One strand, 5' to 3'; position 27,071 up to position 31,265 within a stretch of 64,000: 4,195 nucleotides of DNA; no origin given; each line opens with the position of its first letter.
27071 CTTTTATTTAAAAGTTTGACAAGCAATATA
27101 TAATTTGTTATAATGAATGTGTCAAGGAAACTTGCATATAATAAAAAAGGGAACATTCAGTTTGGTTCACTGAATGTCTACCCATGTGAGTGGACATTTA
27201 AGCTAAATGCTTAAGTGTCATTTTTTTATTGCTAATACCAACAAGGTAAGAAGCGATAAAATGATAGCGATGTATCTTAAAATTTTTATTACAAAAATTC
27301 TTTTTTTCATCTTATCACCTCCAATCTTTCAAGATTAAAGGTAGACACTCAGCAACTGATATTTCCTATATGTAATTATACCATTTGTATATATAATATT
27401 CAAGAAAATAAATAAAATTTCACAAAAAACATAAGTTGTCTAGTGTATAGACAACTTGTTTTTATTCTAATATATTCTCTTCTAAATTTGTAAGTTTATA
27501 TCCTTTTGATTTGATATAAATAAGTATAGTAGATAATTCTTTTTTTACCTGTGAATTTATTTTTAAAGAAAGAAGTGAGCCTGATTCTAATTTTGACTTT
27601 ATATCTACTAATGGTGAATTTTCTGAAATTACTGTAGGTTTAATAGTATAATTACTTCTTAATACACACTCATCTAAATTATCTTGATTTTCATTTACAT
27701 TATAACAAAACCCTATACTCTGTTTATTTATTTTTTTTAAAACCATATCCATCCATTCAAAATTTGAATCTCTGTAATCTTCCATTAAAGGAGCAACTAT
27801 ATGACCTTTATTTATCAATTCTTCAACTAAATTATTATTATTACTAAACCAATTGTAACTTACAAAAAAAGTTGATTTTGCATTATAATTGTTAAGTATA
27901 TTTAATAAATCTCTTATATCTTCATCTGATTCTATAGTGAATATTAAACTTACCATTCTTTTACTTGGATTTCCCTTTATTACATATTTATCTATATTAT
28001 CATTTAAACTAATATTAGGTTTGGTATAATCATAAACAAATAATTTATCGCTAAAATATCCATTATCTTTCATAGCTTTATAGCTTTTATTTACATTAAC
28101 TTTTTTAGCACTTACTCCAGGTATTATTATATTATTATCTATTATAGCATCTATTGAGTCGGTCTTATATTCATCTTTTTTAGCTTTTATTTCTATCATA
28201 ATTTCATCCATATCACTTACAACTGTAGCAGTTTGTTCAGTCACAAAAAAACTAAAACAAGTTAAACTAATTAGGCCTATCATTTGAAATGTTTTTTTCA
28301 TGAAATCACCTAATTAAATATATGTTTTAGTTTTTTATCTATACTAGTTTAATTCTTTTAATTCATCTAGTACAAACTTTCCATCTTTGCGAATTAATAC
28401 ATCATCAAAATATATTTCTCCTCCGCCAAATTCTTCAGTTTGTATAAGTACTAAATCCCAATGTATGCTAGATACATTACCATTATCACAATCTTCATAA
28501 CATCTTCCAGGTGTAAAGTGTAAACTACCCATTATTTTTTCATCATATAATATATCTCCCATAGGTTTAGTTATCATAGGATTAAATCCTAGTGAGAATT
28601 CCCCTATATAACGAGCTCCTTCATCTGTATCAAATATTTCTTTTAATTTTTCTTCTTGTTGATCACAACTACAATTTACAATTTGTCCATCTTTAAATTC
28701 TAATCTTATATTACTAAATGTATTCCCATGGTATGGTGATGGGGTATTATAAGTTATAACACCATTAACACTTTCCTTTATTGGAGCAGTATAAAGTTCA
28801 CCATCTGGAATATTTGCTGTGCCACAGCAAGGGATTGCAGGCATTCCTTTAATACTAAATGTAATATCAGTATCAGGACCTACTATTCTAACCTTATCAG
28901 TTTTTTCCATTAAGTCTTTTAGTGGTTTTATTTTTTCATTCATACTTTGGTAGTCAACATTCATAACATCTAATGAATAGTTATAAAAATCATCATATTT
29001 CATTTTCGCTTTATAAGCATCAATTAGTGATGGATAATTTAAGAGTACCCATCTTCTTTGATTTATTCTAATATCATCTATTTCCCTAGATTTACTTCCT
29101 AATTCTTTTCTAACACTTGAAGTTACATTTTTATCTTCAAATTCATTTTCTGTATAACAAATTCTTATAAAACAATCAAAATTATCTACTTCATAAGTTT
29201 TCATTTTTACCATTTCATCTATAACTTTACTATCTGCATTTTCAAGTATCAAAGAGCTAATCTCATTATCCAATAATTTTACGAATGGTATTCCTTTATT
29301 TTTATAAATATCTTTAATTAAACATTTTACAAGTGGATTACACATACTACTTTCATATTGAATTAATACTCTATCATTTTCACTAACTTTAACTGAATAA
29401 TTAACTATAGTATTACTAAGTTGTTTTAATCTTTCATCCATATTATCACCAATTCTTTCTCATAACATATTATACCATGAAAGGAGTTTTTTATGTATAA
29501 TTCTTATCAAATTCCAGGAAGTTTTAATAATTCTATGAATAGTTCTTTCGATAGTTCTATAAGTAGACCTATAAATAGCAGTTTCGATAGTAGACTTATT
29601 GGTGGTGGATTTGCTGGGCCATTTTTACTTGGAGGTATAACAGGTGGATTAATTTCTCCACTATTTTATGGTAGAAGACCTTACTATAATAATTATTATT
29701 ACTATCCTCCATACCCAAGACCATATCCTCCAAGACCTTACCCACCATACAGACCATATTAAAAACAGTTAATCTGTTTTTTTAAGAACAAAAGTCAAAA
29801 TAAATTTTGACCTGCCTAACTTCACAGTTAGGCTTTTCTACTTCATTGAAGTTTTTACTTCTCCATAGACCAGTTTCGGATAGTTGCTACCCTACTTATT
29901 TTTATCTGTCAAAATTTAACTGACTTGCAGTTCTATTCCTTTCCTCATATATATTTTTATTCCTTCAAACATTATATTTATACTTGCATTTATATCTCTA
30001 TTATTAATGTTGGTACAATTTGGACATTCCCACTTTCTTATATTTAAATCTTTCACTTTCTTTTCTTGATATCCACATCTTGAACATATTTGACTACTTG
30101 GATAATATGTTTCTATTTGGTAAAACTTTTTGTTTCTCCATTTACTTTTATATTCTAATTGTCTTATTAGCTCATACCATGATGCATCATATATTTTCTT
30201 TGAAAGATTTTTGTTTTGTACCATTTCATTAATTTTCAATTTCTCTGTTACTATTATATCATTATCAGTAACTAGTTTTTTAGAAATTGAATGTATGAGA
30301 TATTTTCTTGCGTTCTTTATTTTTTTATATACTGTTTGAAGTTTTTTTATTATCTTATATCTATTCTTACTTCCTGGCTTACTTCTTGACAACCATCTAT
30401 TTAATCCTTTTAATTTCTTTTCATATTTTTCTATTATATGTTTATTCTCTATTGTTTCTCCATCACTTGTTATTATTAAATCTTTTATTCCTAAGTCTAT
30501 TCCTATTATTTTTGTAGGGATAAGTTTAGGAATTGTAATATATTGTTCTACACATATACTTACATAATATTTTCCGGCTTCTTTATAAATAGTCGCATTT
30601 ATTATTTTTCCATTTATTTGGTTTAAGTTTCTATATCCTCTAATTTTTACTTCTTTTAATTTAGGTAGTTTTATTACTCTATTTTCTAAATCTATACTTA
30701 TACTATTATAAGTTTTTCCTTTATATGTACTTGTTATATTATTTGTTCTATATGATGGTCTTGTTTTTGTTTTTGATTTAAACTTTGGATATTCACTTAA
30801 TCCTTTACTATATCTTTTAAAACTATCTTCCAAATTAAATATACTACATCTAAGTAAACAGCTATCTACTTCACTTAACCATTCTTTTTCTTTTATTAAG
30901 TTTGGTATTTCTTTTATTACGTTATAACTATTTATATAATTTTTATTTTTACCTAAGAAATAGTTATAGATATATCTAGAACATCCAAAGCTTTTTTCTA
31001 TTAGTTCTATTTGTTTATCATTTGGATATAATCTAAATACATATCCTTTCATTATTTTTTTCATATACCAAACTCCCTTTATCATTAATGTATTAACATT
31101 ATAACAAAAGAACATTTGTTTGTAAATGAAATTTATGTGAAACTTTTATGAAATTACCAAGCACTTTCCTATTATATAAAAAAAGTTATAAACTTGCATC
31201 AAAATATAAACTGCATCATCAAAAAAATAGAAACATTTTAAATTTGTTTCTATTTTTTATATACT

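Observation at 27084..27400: Unannotated type I toxin-antitoxin-like module: a 30-aa hydrophobic peptide gene convergent with an antisense RNA of about 105 nt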

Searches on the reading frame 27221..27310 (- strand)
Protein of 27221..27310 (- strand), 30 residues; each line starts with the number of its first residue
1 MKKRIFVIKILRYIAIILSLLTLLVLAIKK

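Call 11: search_protein_families(library=pfam, proteins=[window:27221-27310:-], max_evalue=0.01)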
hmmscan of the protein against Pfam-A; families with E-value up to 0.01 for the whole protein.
seq(30 aa): 0 families

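Call 12: find_encoding_contigs(protein=window:27221-27310:-, flank=3000, max_places=10)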
Protein seq(30 aa) (30 aa): no gene with exactly this product is on record in the collection.

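Call 34: search_protein_representatives(protein=window:27221-27310:-)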
Query: 30 residues. Proteins with E-value up to 0.001 (for the whole library): 1; up to 1e-10: 0; up to 1e-30: 0. The best 1 are listed.
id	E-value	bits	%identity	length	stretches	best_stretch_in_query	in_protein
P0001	7.0e-04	34.0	83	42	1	1-29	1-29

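Call 36: find_encoding_contigs(protein=P0001, flank=5000, max_places=10)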
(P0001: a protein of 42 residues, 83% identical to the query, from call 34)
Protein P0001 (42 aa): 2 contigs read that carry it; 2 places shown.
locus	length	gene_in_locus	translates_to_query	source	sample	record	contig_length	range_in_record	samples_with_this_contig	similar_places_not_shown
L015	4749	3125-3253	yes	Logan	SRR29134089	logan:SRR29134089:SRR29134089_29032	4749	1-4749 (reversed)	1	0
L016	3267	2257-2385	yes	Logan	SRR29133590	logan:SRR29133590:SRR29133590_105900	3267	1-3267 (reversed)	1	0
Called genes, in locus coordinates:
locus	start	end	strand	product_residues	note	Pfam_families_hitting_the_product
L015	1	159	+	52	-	?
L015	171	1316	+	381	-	PF05816:TelA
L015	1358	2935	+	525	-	PF05496:RuvB_N (faint), PF00004:AAA, PF20720:nSTAND3 (weak), PF17866:AAA_lid_6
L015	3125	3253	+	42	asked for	-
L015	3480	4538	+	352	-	PF17761:DUF1016_N, PF06250:YhcG_C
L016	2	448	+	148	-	?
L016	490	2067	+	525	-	PF05496:RuvB_N (faint), PF00004:AAA, PF20720:nSTAND3 (weak), PF17866:AAA_lid_6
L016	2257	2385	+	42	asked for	-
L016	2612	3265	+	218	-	?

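Call 37: find_homologous_proteins(query=P0001, max_evalue=10)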
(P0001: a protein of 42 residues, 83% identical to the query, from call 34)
Query P0001 (42 aa): 4 proteins with E <= 10 among 4 candidates.
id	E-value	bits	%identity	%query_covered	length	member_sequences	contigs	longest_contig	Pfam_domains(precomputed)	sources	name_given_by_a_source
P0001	9.9e-17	76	100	100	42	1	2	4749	-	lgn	-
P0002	6.5e-16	73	95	100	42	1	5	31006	-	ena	-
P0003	2.9e-3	35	77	71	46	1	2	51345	-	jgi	-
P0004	2.9e-2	32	77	71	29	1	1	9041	-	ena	-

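Call 39: find_encoding_contigs(protein=P0002, flank=5000, max_places=6)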
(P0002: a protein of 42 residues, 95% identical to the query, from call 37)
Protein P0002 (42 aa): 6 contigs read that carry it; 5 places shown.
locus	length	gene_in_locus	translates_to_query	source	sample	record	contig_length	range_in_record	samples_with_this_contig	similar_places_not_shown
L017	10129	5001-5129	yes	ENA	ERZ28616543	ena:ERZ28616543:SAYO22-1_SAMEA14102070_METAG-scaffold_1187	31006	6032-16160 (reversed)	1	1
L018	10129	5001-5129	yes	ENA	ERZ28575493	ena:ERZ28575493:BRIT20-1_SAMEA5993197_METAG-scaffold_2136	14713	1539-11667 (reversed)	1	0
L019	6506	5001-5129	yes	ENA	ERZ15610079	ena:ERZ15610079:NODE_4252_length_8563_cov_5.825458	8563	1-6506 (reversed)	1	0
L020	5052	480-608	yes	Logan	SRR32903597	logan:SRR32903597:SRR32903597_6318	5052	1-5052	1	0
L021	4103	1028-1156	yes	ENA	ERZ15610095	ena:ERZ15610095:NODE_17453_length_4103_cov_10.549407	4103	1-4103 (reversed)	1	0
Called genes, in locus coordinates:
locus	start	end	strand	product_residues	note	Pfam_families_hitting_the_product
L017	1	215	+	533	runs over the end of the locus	PF13531:SBP_bac_11 (weak), PF00092:VWA, PF13519:VWA_2, PF13768:VWA_3 (weak)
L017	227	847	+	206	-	PF10112:Halogen_Hydrol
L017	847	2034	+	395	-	-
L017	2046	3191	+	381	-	PF05816:TelA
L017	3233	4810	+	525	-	PF00004:AAA, PF20720:nSTAND3 (weak), PF17866:AAA_lid_6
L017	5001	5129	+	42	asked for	-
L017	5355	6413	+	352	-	PF17761:DUF1016_N, PF06250:YhcG_C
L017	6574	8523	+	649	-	PF00270:DEAD (faint), PF04851:ResIII, PF17757:UvrB_inter, PF27431:UvrB_3rd, PF00271:Helicase_C, PF12344:UvrB, PF02151:UVR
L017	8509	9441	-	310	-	-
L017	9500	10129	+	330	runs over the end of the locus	PF13180:PDZ_2, PF05362:Lon_C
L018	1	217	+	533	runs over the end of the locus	PF13531:SBP_bac_11 (weak), PF00092:VWA, PF13519:VWA_2, PF13768:VWA_3 (weak)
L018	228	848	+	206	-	PF10112:Halogen_Hydrol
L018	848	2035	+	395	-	-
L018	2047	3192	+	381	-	PF05816:TelA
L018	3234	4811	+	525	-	PF05496:RuvB_N (faint), PF00004:AAA, PF20720:nSTAND3 (weak), PF17866:AAA_lid_6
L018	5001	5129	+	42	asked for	-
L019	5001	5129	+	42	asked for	-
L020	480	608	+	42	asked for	-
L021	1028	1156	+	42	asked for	-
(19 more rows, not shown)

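Call 40: find_encoding_contigs(protein=P0003, flank=5000, max_places=6)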
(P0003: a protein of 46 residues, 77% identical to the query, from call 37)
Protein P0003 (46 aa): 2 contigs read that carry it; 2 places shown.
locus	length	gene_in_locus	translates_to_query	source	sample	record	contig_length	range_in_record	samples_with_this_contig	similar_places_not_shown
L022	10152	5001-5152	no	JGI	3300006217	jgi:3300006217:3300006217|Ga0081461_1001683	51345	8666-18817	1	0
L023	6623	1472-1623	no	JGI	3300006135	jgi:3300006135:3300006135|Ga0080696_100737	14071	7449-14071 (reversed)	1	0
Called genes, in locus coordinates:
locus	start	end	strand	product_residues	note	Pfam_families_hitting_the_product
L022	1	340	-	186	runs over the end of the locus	PF00440:TetR_N (weak), PF14278:TetR_C_8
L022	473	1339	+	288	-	PF10543:ORF6N, PF13091:PLDc_2 (weak)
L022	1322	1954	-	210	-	PF02557:VanY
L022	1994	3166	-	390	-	PF02557:VanY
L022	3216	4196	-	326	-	PF02557:VanY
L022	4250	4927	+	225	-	PF01048:PNP_UDP_1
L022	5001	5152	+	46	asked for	-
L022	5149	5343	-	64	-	-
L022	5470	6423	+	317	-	PF00078:RVT_1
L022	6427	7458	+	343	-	PF02540:NAD_synthase, PF03054:tRNA_Me_trans, PF06508:QueC (weak), PF20259:tRNA_Me_trans_M, PF20258:tRNA_Me_trans_C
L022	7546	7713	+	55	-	-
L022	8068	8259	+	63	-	-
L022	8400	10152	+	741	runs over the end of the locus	PF00005:ABC_tran, PF02463:SMC_N, PF13304:AAA_21 (faint)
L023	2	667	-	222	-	?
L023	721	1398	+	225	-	PF01048:PNP_UDP_1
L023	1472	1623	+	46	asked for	-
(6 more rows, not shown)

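Call 51: search_protein_families(library=ncbifam, proteins=[window:27221-27310:-], max_evalue=10)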
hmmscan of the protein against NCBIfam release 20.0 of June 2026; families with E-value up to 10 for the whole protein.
seq(30 aa): 0 families

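Call 72: search_protein_families(library=padloc, proteins=[window:27221-27310:-], max_evalue=1)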
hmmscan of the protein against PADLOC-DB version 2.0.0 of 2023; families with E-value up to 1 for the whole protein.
seq(30 aa): 0 families

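Call 73: search_protein_families(library=phrogs, proteins=[window:27221-27310:-], max_evalue=1)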
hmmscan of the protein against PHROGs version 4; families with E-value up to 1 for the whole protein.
seq(30 aa): 1 family
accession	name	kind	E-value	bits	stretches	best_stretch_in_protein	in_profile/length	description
phrog_15224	-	unknown function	0.41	11.7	1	11-28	5-21/48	-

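Call 74: search_dna_similar(query=window:27221-27310:-, collection=plasmids, mode=protein, max_evalue=10, max_rows=10)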
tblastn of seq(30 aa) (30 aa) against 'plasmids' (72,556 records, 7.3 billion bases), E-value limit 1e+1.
No match.

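Call 76: search_protein_families(library=pfam, proteins=[window:27221-27310:-], max_evalue=10)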
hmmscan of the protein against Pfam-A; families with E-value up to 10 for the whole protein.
seq(30 aa): 0 families

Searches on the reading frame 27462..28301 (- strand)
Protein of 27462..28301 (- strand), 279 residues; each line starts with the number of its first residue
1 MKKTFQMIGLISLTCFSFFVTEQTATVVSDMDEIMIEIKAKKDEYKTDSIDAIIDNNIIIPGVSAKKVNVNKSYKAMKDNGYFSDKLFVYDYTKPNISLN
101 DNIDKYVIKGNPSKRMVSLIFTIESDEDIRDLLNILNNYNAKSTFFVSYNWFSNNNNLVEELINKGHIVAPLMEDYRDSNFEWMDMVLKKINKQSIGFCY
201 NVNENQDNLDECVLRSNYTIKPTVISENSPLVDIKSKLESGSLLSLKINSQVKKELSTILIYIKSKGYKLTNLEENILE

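Call 11: search_protein_families(library=pfam, proteins=[window:27462-28301:-], max_evalue=0.01)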
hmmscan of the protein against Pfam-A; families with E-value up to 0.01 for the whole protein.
window:27462-28301:- (279 aa): 1 family
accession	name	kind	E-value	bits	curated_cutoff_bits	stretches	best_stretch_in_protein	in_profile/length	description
PF01522.26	Polysacc_deac_1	-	8.5e-07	29.4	23.1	1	109-170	1-62/124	Polysaccharide deacetylase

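Call 19: find_encoding_contigs(protein=window:27462-28301:-, flank=3000, max_places=10)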
Protein window:27462-28301:- (279 aa): 23 contigs read that carry it; 8 places shown.
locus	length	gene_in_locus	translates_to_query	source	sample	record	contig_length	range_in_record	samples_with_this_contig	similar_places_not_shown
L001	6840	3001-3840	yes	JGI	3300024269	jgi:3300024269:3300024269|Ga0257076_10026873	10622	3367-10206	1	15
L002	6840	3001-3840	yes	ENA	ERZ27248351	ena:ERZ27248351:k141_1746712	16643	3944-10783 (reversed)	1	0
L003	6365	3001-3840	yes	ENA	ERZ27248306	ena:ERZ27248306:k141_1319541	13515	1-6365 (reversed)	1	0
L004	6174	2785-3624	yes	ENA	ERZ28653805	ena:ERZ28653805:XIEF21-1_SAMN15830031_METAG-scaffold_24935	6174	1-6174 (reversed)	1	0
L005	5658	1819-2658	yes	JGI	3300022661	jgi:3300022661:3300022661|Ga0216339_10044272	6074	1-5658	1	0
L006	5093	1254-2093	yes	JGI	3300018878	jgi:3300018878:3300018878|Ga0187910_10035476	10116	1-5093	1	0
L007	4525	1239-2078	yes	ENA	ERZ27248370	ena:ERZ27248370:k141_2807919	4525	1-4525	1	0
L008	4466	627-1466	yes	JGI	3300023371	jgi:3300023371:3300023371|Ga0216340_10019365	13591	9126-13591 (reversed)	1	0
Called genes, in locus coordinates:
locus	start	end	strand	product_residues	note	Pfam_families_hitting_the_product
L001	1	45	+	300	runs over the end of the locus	PF01479:S4 (weak), PF00849:PseudoU_synth_2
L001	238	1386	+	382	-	PF12323:HTH_OrfB_IS605, PF01385:OrfB_IS605, PF07282:Cas12f1-like_TNB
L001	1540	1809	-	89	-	-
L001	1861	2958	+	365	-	PF02073:Peptidase_M29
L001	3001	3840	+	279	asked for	PF01522:Polysacc_deac_1 (weak)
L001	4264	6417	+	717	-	PF01136:Peptidase_U32, PF12392:DUF3656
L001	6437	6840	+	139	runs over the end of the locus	PF13527:Acetyltransf_9, PF13673:Acetyltransf_10, PF00583:Acetyltransf_1, PF13508:Acetyltransf_7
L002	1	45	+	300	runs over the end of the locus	PF01479:S4 (weak), PF00849:PseudoU_synth_2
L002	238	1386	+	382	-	PF12323:HTH_OrfB_IS605, PF01385:OrfB_IS605, PF07282:Cas12f1-like_TNB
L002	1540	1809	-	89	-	-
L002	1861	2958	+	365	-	PF02073:Peptidase_M29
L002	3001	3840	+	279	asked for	PF01522:Polysacc_deac_1 (weak)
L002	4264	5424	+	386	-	PF01136:Peptidase_U32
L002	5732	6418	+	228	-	PF01136:Peptidase_U32 (faint)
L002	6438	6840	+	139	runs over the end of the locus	PF13527:Acetyltransf_9, PF13673:Acetyltransf_10, PF00583:Acetyltransf_1, PF13508:Acetyltransf_7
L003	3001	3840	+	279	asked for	PF01522:Polysacc_deac_1 (weak)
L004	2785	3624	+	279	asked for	PF01522:Polysacc_deac_1 (weak)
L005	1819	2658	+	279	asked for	PF01522:Polysacc_deac_1 (weak)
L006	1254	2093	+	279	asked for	PF01522:Polysacc_deac_1 (weak)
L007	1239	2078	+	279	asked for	PF01522:Polysacc_deac_1 (weak)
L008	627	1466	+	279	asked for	PF01522:Polysacc_deac_1 (weak)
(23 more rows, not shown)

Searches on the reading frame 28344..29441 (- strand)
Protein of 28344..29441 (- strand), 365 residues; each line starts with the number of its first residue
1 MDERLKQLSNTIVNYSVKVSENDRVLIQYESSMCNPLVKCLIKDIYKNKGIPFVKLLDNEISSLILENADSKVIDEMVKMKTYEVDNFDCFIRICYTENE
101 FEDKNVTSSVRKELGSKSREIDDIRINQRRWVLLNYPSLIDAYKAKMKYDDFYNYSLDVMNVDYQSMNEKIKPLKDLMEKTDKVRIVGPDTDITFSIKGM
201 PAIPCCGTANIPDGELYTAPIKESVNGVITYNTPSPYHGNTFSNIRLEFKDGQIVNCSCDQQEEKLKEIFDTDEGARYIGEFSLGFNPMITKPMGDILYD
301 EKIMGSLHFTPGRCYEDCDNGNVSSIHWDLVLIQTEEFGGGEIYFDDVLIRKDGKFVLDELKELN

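Call 11: search_protein_families(library=pfam, proteins=[window:28344-29441:-], max_evalue=0.01)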
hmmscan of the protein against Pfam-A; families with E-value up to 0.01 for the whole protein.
window:28344-29441:- (365 aa): 1 family
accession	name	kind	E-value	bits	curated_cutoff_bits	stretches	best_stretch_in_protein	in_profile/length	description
PF02073.20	Peptidase_M29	-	2.1e-49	168.9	27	1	2-334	2-383/406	Thermophilic metalloprotease (M29)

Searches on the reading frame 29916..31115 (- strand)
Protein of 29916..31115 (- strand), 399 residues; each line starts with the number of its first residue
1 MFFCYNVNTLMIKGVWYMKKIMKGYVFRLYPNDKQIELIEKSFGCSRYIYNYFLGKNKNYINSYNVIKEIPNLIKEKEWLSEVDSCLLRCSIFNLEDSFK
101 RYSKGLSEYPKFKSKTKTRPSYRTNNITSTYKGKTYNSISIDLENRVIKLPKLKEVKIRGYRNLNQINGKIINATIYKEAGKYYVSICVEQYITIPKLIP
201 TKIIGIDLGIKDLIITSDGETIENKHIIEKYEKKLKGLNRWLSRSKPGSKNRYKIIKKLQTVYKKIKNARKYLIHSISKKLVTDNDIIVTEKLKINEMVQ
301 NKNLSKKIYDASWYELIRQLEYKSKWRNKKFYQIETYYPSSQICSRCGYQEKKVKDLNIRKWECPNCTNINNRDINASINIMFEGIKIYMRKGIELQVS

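Call 11: search_protein_families(library=pfam, proteins=[window:29916-31115:-], max_evalue=0.01)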
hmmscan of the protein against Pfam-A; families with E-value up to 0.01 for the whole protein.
window:29916-31115:- (399 aa): 4 families
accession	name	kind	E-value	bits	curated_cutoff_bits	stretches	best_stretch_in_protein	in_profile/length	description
PF07282.18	Cas12f1-like_TNB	-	1.5e-21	76.7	26.3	1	313-381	1-60/60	Cas12f1-like, TNB domain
PF01385.25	OrfB_IS605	-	2.8e-17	63.5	30.5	1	186-301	1-119/120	Probable transposase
PF12323.14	HTH_OrfB_IS605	-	3.4e-14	52.5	21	1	22-62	3-43/47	Helix-turn-helix domain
PF18516.7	RuvC_1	-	0.00037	20.3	26.2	1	201-325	21-146/244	RuvC nuclease domain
